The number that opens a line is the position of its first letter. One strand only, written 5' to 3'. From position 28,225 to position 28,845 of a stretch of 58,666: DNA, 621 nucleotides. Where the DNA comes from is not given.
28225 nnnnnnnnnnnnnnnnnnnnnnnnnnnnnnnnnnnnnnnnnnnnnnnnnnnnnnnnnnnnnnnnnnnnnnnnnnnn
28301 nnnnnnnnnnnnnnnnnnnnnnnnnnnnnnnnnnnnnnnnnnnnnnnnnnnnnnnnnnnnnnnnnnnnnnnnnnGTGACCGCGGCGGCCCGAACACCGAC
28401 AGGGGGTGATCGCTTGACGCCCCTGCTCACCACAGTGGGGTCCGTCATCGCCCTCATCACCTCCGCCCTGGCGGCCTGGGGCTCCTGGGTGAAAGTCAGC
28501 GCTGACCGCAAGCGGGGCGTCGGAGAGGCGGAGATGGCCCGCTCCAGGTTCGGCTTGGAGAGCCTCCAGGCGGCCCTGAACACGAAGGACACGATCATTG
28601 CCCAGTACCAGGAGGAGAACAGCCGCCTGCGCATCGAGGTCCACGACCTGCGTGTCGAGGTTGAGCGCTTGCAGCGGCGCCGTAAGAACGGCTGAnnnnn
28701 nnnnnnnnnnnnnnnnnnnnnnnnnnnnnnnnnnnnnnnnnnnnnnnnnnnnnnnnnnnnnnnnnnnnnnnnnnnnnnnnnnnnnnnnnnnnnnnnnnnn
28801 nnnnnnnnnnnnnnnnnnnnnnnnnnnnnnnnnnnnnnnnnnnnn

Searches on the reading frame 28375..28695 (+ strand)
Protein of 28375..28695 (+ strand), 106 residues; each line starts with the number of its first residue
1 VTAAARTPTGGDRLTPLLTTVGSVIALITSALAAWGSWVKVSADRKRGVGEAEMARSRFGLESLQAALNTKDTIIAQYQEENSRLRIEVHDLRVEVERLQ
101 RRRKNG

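Call 29: search_protein_families(library=phrogs, proteins=[window:28375-28695:+], max_evalue=0.01)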
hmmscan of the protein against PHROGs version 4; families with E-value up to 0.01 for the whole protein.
window:28375-28695:+ (106 aa): 3 families
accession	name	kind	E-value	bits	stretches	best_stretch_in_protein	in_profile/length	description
phrog_3671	-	unknown function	0.0017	19.5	1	17-103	8-66/87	-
phrog_1327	-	lysis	0.0017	19.2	1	62-96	69-107/158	Rz-like spanin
phrog_6664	-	unknown function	0.003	19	1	19-102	9-88/97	-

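Call 30: search_protein_families(library=pfam, proteins=[window:28375-28695:+], max_evalue=0.01)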
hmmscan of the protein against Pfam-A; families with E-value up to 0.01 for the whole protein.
window:28375-28695:+ (106 aa): 0 families
